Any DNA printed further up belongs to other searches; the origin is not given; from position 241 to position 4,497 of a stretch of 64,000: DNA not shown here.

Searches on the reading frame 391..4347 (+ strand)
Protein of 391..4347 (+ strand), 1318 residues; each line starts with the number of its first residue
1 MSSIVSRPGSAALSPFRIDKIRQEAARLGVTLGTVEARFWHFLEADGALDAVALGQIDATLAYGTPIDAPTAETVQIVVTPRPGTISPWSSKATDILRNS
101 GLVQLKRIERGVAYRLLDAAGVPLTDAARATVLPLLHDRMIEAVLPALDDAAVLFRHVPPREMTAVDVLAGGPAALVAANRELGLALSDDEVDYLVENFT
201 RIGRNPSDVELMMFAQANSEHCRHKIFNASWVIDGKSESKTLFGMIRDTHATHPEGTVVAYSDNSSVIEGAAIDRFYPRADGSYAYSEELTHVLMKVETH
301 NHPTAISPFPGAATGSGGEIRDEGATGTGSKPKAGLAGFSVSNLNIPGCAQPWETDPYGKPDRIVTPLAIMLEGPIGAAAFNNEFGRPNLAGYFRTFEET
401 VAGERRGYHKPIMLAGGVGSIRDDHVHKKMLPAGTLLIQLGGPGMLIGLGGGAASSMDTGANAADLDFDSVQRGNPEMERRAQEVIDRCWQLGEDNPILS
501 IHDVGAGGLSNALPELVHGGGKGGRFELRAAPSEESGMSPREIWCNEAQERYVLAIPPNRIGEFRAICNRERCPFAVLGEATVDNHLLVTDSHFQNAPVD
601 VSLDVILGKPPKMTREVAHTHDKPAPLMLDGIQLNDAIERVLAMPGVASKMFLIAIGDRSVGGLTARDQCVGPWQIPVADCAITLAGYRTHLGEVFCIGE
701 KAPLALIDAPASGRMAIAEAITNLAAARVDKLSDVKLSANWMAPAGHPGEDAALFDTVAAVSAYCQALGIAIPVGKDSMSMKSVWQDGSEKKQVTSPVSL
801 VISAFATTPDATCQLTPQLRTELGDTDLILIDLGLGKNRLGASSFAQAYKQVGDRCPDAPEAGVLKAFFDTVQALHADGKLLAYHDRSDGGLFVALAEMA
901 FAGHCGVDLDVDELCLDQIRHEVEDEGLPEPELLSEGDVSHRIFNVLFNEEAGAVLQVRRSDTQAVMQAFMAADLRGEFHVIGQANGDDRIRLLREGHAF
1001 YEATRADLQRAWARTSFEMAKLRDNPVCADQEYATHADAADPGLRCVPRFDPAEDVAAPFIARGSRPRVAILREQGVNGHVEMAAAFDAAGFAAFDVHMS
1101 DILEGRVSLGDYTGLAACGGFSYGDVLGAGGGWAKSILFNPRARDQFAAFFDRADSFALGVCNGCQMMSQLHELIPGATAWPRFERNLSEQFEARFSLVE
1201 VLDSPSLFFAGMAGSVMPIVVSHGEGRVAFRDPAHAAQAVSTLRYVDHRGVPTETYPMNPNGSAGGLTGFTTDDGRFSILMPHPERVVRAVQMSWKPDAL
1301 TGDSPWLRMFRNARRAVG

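Call 71: search_protein_families(library=pfam, proteins=[window:391-4347:+], max_evalue=0.00001)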
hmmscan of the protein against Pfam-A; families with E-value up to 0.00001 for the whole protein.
window:391-4347:+ (1318 aa): 5 families
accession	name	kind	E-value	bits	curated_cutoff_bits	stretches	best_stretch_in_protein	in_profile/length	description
PF13507.12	GATase_5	-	2.5e-100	335.3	27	1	1066-1315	1-258/260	CobB/CobQ-like glutamine amidotransferase domain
PF22689.1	FGAR-AT_PurM_N-like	-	2.9e-75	251.8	27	1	649-806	1-159/160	FGAR-AT PurM_N-like domain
PF02769.27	AIRS_C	-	2.7e-48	164.5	23.1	2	433-587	2-151/156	AIR synthase related protein, C-terminal domain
PF18076.6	FGAR-AT_N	-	1.8e-33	115.3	26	1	38-155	1-115/115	Formylglycinamide ribonucleotide amidotransferase N-terminal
PF18072.6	FGAR-AT_linker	-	2.6e-23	82.7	26.6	1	176-225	1-50/50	Formylglycinamide ribonucleotide amidotransferase linker domain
